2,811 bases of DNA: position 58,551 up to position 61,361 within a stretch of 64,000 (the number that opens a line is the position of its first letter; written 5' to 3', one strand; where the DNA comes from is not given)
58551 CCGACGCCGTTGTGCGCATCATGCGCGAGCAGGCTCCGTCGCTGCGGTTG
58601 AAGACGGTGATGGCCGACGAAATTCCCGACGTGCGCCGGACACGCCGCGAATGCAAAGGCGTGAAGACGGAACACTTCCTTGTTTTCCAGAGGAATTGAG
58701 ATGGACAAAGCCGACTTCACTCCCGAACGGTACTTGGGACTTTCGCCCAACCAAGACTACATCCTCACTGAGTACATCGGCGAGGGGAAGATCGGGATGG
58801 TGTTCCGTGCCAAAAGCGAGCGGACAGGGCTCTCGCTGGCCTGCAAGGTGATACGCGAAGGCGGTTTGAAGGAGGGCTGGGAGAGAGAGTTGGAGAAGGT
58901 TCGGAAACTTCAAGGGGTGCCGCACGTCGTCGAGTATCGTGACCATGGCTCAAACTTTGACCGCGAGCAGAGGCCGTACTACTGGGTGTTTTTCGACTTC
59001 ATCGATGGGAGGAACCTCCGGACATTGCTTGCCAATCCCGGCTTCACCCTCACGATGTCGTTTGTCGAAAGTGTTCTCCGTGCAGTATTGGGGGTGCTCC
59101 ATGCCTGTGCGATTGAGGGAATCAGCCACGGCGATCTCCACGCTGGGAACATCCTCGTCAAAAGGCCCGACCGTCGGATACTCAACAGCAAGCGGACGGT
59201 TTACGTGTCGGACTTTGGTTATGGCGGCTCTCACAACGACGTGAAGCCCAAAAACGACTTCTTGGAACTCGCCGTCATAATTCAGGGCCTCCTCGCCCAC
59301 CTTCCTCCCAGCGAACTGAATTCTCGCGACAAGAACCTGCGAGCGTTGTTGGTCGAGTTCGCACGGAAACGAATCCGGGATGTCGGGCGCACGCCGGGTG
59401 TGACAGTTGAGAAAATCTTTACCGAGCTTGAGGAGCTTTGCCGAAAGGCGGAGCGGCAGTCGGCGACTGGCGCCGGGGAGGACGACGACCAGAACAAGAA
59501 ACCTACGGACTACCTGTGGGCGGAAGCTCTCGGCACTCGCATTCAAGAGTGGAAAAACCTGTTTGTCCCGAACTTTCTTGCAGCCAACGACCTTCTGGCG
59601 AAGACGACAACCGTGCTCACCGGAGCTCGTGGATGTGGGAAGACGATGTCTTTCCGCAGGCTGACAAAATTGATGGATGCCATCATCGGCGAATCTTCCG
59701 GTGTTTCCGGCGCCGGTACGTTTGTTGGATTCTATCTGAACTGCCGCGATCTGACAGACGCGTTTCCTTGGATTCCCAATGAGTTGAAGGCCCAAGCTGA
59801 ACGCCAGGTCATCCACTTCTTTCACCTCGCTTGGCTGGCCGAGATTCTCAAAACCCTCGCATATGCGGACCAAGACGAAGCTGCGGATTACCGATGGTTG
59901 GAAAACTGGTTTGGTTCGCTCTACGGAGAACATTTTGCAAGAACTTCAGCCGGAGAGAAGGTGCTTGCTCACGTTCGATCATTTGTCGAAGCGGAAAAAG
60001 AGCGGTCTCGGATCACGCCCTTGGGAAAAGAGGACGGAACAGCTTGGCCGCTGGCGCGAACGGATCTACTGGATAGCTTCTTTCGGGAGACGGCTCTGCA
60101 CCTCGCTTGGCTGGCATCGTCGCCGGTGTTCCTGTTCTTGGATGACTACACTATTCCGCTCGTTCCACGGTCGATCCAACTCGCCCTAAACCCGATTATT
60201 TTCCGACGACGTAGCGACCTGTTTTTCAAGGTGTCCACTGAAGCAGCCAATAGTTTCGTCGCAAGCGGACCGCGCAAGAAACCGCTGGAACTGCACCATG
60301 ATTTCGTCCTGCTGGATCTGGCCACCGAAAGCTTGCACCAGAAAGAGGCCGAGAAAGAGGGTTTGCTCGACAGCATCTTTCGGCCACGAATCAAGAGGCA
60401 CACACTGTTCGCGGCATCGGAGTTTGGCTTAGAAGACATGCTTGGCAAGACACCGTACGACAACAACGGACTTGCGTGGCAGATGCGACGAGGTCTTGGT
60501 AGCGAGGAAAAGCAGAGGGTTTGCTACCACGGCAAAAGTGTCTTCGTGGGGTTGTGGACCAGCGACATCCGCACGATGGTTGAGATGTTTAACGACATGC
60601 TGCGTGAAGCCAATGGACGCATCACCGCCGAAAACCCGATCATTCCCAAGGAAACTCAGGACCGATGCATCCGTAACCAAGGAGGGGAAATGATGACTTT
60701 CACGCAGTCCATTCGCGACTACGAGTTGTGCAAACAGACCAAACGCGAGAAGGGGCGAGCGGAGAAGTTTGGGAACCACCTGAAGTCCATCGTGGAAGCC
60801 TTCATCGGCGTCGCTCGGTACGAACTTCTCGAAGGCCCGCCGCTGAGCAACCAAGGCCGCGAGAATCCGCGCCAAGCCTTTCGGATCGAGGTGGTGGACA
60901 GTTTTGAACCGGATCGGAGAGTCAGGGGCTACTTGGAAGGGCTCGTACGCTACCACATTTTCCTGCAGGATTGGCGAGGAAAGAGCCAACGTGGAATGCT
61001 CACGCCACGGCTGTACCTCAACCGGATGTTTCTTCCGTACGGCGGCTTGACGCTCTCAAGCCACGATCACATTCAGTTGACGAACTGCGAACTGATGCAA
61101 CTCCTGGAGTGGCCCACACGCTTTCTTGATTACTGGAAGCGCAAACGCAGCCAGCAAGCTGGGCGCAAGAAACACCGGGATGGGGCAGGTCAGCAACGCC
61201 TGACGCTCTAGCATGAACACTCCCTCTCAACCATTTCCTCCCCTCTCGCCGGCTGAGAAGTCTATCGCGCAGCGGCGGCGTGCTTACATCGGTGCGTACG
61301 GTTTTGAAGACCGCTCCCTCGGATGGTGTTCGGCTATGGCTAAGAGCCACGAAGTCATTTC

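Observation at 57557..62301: Tightly coupled operon of SPPY methyltransferase + protein-kinase/P-loop NTPase fusion + tandem Rossmann (CARF/SAVED-like?) protein: candidate undescribed defence system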

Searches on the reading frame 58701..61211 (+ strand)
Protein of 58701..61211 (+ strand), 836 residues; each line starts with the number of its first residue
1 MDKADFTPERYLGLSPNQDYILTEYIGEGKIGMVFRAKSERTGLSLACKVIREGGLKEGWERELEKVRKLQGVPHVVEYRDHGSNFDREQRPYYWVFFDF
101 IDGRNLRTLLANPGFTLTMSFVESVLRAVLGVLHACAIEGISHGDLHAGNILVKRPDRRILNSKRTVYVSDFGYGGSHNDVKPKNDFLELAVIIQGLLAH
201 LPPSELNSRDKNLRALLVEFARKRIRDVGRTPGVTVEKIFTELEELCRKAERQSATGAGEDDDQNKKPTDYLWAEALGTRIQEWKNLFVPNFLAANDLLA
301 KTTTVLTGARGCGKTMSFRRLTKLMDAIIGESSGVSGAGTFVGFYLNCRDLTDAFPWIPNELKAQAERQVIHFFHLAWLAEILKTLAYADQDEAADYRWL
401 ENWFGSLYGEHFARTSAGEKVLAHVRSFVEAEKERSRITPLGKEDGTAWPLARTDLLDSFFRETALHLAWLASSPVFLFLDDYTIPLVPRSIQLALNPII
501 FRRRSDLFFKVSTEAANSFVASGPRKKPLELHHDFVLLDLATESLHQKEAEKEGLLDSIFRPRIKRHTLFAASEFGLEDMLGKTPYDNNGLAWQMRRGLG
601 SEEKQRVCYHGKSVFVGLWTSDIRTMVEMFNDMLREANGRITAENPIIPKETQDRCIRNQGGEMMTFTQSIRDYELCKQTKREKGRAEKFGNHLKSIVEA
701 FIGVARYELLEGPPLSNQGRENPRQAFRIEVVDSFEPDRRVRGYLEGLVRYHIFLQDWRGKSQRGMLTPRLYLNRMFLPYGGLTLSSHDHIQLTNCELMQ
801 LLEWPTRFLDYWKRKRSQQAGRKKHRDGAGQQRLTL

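Call 3: search_protein_families(library=pfam, proteins=[window:58701-61211:+], max_evalue=0.1)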
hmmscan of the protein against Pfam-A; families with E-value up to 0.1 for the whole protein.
window:58701-61211:+ (836 aa): 7 families
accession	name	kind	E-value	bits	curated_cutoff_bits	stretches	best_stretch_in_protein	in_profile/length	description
PF24389.1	ORC-CDC6-like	-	2.6e-22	79.8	27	2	286-571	18-309/571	ORC-CDC6-like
PF00069.31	Pkinase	-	4.4e-14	53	31.7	1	22-180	3-150/263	Protein kinase domain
PF07714.23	PK_Tyr_Ser-Thr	-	9.2e-07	28.9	23.1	1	22-174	3-148/258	Protein tyrosine and serine/threonine kinase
PF01636.29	APH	-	0.0055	16.9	23.2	0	133-158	158-187/239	Phosphotransferase enzyme family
PF13401.12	AAA_22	-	0.0076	17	27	1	302-337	6-33/130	AAA domain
PF03109.22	ABC1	-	0.015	14.8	22.9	0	133-177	180-216/244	ABC1 atypical kinase-like domain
PF19974.5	TCAD9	-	0.044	13.4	40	1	126-172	284-321/429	Ternary complex associated domain 9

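Call 4: search_protein_families(library=padloc, proteins=[window:58701-61211:+], max_evalue=0.1)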
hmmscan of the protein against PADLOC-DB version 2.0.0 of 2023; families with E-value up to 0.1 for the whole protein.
window:58701-61211:+ (836 aa): 26 families (the best 25 are shown)
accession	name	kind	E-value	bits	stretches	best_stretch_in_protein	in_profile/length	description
PDLC04138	mad6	-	8.7e-23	79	1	16-174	49-199/659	mads_6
PDLC04042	PD-T4-6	-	3.5e-16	57.7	1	17-210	8-188/292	-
PDLC04053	PD-T4-6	-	6.1e-13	46.9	1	19-177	10-160/311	-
PDLC01925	CARF6--CARF_STK_AAA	-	3.3e-12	43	1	92-659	123-684/1187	-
PDLC04061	PD-T4-6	-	1.2e-11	42.8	1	13-173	11-165/510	-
PDLC04041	PD-T4-6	-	3.6e-11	41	1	19-158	29-167/443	-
PDLC04054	PD-T4-6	-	4.8e-10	37.4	1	20-180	12-163/347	-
PDLC04043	PD-T4-6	-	6.6e-10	36.6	1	19-157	16-152/452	-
PDLC04047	PD-T4-6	-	9.7e-10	36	1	18-173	10-156/327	-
PDLC04039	PD-T4-6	-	2.3e-09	34.8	1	19-174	15-160/458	-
PDLC04055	PD-T4-6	-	8.8e-08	29.3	1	25-155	77-207/496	-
PDLC04056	PD-T4-6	-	1.1e-07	29.4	1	18-180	5-158/415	-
PDLC03920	MkoA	-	1.5e-07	28.1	1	28-174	17-171/1112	-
PDLC04058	PD-T4-6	-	7.7e-07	26.5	1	26-181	19-169/460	-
PDLC04060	PD-T4-6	-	1.5e-06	25.4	1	19-173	9-153/486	-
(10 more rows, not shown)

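Call 5: search_protein_families(library=ncbifam, proteins=[window:58701-61211:+], max_evalue=0.1)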
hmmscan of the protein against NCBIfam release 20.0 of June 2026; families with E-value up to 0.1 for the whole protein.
window:58701-61211:+ (836 aa): 12 families
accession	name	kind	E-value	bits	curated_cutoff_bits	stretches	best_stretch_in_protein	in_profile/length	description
NF047741.1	antiphage_MADS6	equivalog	1.1e-13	50.6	460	2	18-117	495-590/612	methylation-associated defense system protein kinase MAD6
NF052427.1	StpK7MSMEG_1200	equivalog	1.1e-08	34.1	900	1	19-174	8-154/601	serine/threonine protein kinase StpK7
NF033483.0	PknB_PASTA_kin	equivalog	1.6e-08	34.1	450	1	20-173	9-152/563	Stk1 family PASTA domain-containing Ser/Thr kinase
TIGR03903.1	TOMM_kin_cyc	equivalog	5.2e-06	24.6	705.75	1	47-180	7-134/1267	TOMM system kinase/cyclase fusion protein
NF058632.1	SerThrKinPrkT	equivalog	4.7e-05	22.6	280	1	17-160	20-157/322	serine/threonine protein kinase PrkT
NF038151.1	lanthi_synth_III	equivalog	0.00011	20.7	575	1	61-258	271-477/833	class III lanthionine synthetase LanKC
NF047389.1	ATPase_Sll1717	subfamily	0.0036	16.5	75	1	287-481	16-192/454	P-loop ATPase, Sll1717 family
TIGR03724.2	arch_bud32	equivalog_domain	0.0079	15.7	125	1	96-184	70-140/193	KEOPS complex kinase/ATPase Bud32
TIGR04474.1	tcm_partner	subfamily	0.055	13.4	53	0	467-555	121-205/263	three-Cys-motif partner protein TcmP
NF011460.0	PRK14879.1-1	equivalog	0.06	12.5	199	0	94-179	86-161/232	Kae1-associated kinase Bud32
NF011463.0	PRK14879.1-4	equivalog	0.071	12.5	188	0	98-160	97-153/237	Kae1-associated kinase Bud32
TIGR01982.1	UbiB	equivalog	0.074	11.6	487.55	0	133-165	269-293/436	2-polyprenylphenol 6-hydroxylase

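Call 13: find_homologous_proteins(query=window:58701-61211:+)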
Query window:58701-61211:+ (836 aa): 303 proteins with E <= 0.001 among 8000 candidates; the best 120 are listed.
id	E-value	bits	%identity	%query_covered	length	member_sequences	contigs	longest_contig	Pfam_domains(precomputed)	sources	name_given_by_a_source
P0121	0.0e+0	1943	100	100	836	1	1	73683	PF07714.24,PF00069.32,PF24389.2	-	-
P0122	0.0e+0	1632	83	100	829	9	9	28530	PF07714.24,PF00069.32,PF24389.2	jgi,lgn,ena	-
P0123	0.0e+0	1508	77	100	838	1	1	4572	PF07714.24,PF00069.32,PF24389.2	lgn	-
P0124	0.0e+0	1367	71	99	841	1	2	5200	PF07714.24,PF00069.32,PF24389.2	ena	-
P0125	0.0e+0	1353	70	97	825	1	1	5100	PF07714.24,PF00069.32,PF24389.2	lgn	-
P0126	0.0e+0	1339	70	98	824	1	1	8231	PF07714.24,PF00069.32,PF03109.23,PF24389.2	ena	-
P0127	0.0e+0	1319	70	96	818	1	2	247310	PF07714.24,PF00069.32,PF03109.23,PF24389.2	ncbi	ncbi:MAG: protein kinase [Chthoniobacter sp.]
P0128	0.0e+0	1299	66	100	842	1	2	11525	PF07714.24,PF00069.32,PF24389.2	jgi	jgi:hypothetical protein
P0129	0.0e+0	1177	64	97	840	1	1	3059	PF07714.24,PF00069.32,PF03109.23,PF24389.2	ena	-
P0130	0.0e+0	1059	57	96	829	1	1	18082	PF07714.24,PF00069.32,PF03109.23,PF24389.2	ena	-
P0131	0.0e+0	1059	57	98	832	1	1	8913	PF07714.24,PF00069.32,PF03109.23,PF24389.2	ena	-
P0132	0.0e+0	1055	58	97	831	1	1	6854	PF07714.24,PF00069.32,PF03109.23,PF24389.2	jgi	jgi:serine/threonine protein kinase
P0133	0.0e+0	1054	59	97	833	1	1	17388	PF07714.24,PF00069.32,PF24389.2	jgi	jgi:hypothetical protein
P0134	0.0e+0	1041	57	97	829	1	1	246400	PF07714.24,PF00069.32,PF03109.23,PF24389.2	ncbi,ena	-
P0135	0.0e+0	1038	57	97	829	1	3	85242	PF07714.24,PF00069.32,PF03109.23,PF24389.2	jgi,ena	jgi:serine/threonine protein kinase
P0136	0.0e+0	1037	55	99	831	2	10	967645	PF07714.24,PF00069.32,PF24389.2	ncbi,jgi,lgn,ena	jgi:hypothetical protein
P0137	0.0e+0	1032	56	98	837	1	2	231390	PF07714.24,PF00069.32,PF03109.23,PF24389.2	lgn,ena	-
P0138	0.0e+0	1030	55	97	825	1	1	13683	PF07714.24,PF00069.32,PF24389.2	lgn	-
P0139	0.0e+0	1019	56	98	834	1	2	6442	PF07714.24,PF00069.32,PF24389.2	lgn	-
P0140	0.0e+0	1014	56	97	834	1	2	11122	PF07714.24,PF00069.32,PF24389.2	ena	-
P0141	2.8e-298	1010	55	97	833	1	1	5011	PF07714.24,PF00069.32,PF24389.2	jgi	jgi:hypothetical protein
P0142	4.6e-293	993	57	95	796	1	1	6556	PF00069.32,PF24389.2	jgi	jgi:hypothetical protein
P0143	1.5e-290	985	53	98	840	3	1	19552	PF07714.24,PF00069.32,PF24389.2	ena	-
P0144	5.8e-290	983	54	97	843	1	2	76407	PF07714.24,PF00069.32,PF24389.2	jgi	jgi:hypothetical protein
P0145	4.1e-283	960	52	98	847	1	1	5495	PF07714.24,PF00069.32,PF24389.2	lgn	-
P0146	6.9e-283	959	52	97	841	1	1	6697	PF00069.32,PF24389.2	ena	-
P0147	2.0e-282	958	52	96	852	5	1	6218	PF07714.24,PF00069.32,PF24389.2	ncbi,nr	ncbi:MAG: hypothetical protein Q7U60_01000 [Candidatus Methanoperedens sp.]|nr:hypothetical protein 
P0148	1.3e-279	948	51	98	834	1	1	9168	PF07714.24,PF00069.32,PF24389.2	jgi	jgi:hypothetical protein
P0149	2.9e-279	947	53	97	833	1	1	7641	PF07714.24,PF00069.32,PF24389.2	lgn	-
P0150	4.4e-279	947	51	99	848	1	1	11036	PF07714.24,PF00069.32,PF24389.2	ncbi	-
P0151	2.4e-278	944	51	98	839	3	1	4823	PF00069.32,PF24389.2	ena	-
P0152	2.8e-278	944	53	98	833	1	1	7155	PF07714.24,PF00069.32,PF24389.2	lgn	-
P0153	6.3e-278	943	51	99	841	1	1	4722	PF07714.24,PF00069.32,PF24389.2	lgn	-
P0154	8.5e-278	942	51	97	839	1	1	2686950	PF00069.32,PF24389.2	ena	-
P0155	1.1e-277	942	51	96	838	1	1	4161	PF07714.24,PF00069.32,PF24389.2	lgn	-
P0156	1.2e-277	942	51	98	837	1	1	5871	PF00069.32,PF24389.2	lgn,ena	-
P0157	7.9e-277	939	51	96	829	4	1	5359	PF07714.24,PF00069.32,PF03109.23,PF24389.2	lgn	-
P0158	1.7e-276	938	53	96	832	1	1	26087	PF07714.24,PF00069.32,PF24389.2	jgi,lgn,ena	-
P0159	7.8e-276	936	50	98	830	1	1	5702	PF00069.32,PF24389.2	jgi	jgi:serine/threonine protein kinase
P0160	8.0e-276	936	50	97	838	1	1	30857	PF07714.24,PF00069.32,PF24389.2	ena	-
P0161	9.4e-276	936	51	98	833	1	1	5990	PF07714.24,PF00069.32,PF24389.2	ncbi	-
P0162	1.0e-275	935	51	98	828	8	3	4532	PF00069.32,PF24389.2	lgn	-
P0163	5.0e-275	933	51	99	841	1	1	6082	PF07714.24,PF00069.32,PF03109.23,PF24389.2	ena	-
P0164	3.2e-274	931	50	99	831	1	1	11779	PF00069.32,PF24389.2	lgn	-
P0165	3.8e-274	930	50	98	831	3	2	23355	PF07714.24,PF00069.32,PF01636.30,PF24389.2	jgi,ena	-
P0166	1.1e-273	929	51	97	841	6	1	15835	PF07714.24,PF00069.32,PF24389.2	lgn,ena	-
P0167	1.5e-273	928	51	97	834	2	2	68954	PF00069.32,PF24389.2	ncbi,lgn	-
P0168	2.8e-273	927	50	99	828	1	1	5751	PF00069.32,PF24389.2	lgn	-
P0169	4.7e-273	927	50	100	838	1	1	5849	PF00069.32,PF24389.2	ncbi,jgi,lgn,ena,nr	ncbi:hypothetical protein KJ654_04625 [Patescibacteria group bacterium]|nr:hypothetical protein [Pat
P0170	5.4e-273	926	51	98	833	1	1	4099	PF07714.24,PF00069.32,PF24389.2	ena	-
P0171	6.9e-273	926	52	96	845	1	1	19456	PF00069.32,PF24389.2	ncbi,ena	-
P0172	9.6e-273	926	51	98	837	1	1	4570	PF07714.24,PF00069.32,PF24389.2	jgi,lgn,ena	-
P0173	9.7e-273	926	51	98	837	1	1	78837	PF07714.24,PF00069.32,PF24389.2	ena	-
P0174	1.8e-272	925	51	99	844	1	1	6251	PF07714.24,PF00069.32,PF24389.2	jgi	jgi:hypothetical protein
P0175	5.2e-272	923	51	98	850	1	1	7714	PF07714.24,PF00069.32,PF24389.2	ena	-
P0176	6.5e-272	923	51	95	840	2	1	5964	PF07714.24,PF00069.32,PF24389.2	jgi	-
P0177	1.1e-271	922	50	96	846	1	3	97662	PF07714.24,PF00069.32,PF03109.23,PF24389.2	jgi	jgi:serine/threonine protein kinase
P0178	1.2e-271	922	52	97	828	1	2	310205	PF00069.32,PF24389.2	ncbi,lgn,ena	-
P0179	2.9e-271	921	52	97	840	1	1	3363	PF07714.24,PF00069.32,PF24389.2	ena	-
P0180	3.1e-271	921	52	97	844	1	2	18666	PF07714.24,PF00069.32,PF24389.2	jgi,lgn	-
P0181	4.1e-271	920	49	100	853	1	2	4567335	PF00069.32,PF24389.2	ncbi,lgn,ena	ncbi:MAG TPA: hypothetical protein VIS48_01320 [Candidatus Kryptonia bacterium]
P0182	4.6e-271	920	51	98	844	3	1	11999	PF07714.24,PF00069.32,PF24389.2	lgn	-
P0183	7.0e-271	919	52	98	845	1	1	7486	PF00069.32,PF24389.2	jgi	jgi:hypothetical protein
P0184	3.1e-270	917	57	86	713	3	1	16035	PF24389.2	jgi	jgi:hypothetical protein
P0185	3.5e-270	917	50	96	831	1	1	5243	PF07714.24,PF00069.32,PF24389.2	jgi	jgi:serine/threonine protein kinase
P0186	5.6e-270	916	50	99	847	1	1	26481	PF07714.24,PF00069.32,PF24389.2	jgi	jgi:protein kinase-like protein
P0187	1.4e-269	915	51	95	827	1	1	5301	PF07714.24,PF00069.32,PF24389.2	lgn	-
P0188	1.5e-269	915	49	97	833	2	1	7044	PF07714.24,PF00069.32,PF24389.2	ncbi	-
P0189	2.4e-269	914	50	98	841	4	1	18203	PF07714.24,PF00069.32,PF24389.2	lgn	-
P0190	2.6e-269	914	51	97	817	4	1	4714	PF00069.32,PF24389.2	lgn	-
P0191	6.3e-269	913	50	97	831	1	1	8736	PF00069.32,PF24389.2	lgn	-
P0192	8.2e-269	913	50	96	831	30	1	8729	PF07714.24,PF00069.32,PF24389.2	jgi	-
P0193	9.7e-269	912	50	96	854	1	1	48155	PF07714.24,PF00069.32,PF24389.2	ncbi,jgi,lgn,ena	-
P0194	2.2e-268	911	50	97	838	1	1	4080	PF07714.24,PF00069.32,PF24389.2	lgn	-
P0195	3.0e-268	911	50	98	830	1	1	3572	PF07714.24,PF00069.32,PF24389.2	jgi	jgi:serine/threonine protein kinase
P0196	4.3e-268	910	50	98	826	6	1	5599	PF07714.24,PF00069.32,PF24389.2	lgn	-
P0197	4.6e-268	910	49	97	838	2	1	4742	PF07714.24,PF00069.32,PF24389.2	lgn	-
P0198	9.1e-267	906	49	96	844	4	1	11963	PF07714.24,PF00069.32,PF24389.2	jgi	-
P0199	1.0e-266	906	51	96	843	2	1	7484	PF07714.24,PF00069.32,PF24389.2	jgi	jgi:hypothetical protein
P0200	2.5e-266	904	50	96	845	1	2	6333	PF00069.32,PF24389.2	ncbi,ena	-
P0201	3.5e-266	904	49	97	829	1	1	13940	PF07714.24,PF00069.32,PF24389.2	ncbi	-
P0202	1.3e-264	899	51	96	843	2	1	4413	PF07714.24,PF00069.32,PF24389.2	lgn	-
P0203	2.1e-264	898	50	97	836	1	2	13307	PF07714.24,PF00069.32,PF24389.2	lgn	-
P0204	7.5e-264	896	49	97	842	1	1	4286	PF00069.32,PF24389.2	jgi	jgi:serine/threonine protein kinase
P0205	8.6e-264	896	49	98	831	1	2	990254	PF07714.24,PF00069.32,PF24389.2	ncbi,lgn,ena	-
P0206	2.0e-263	895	50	95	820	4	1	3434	PF07714.24,PF00069.32,PF24389.2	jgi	-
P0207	1.1e-262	892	49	98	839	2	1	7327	PF07714.24,PF00069.32,PF24389.2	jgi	jgi:serine/threonine protein kinase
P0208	1.8e-262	892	51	96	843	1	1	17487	PF07714.24,PF00069.32,PF24389.2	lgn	-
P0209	2.0e-262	891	49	99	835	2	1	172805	PF00069.32,PF24389.2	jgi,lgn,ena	-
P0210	3.1e-262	891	49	99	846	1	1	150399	PF07714.24,PF00069.32,PF24389.2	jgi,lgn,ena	-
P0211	2.6e-260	885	48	97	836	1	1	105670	PF07714.24,PF00069.32,PF24389.2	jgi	jgi:hypothetical protein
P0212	4.0e-260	884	49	97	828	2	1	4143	PF07714.24,PF00069.32,PF24389.2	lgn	-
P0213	8.9e-259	879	48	98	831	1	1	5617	PF00069.32,PF24389.2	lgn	-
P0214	5.5e-258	877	50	95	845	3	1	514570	PF07714.24,PF00069.32,PF24389.2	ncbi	ncbi:MAG: protein kinase family protein [Pyrinomonadaceae bacterium]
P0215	5.8e-258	877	48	99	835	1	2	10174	PF00069.32,PF24389.2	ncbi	-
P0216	6.1e-258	877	49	96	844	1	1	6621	PF07714.24,PF00069.32,PF24389.2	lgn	-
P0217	6.3e-258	877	50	98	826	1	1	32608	PF07714.24,PF00069.32,PF03109.23,PF01636.30,PF24389.2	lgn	-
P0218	7.2e-258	876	49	95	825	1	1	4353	PF07714.24,PF00069.32,PF24389.2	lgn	-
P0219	1.2e-257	876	48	98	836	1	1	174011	PF00069.32,PF24389.2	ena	-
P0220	2.3e-257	875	48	96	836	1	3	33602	PF07714.24,PF00069.32,PF24389.2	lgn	-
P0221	3.0e-257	874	48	97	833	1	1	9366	PF00069.32,PF24389.2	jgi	jgi:serine/threonine protein kinase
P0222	4.3e-257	874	48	99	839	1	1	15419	PF07714.24,PF00069.32,PF24389.2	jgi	jgi:serine/threonine protein kinase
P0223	9.7e-256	869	48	97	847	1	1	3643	PF00069.32,PF24389.2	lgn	-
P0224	1.5e-255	869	49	100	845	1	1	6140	PF07714.24,PF00069.32,PF24389.2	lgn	-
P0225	4.6e-255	867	48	97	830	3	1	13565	PF07714.24,PF00069.32,PF03109.23,PF24389.2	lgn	-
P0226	3.3e-254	864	49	96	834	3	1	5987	PF07714.24,PF00069.32,PF03109.23,PF24389.2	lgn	-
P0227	9.7e-254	863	49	98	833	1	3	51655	PF00069.32,PF24389.2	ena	-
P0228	7.3e-253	860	49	96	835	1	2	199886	PF07714.24,PF00069.32,PF03109.23,PF24389.2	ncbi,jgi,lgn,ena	-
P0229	2.9e-252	858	49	98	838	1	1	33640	PF07714.24,PF00069.32,PF24389.2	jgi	-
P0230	5.7e-252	857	48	98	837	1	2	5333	PF00069.32,PF24389.2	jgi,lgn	-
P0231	3.4e-251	854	48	98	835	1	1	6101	PF07714.24,PF00069.32,PF03109.23,PF24389.2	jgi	jgi:hypothetical protein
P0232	3.5e-251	854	49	97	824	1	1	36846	PF07714.24,PF00069.32,PF03109.23,PF24389.2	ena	-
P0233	8.3e-251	853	47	98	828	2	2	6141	PF07714.24,PF00069.32,PF24389.2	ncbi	-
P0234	3.0e-249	848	48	98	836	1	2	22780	PF00069.32,PF24389.2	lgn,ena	-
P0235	1.0e-248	846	48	98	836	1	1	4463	PF07714.24,PF00069.32,PF03109.23,PF24389.2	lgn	-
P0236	2.6e-247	841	47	98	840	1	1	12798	PF07714.24,PF00069.32,PF03109.23,PF24389.2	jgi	jgi:hypothetical protein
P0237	3.0e-246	838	48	98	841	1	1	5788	PF00069.32,PF24389.2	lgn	-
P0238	3.2e-246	838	49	98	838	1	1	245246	PF07714.24,PF00069.32,PF03109.23,PF24389.2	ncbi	-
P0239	1.2e-245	836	47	97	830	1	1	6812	PF07714.24,PF00069.32,PF24389.2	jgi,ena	-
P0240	1.9e-245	835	48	96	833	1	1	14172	PF00069.32,PF24389.2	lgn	-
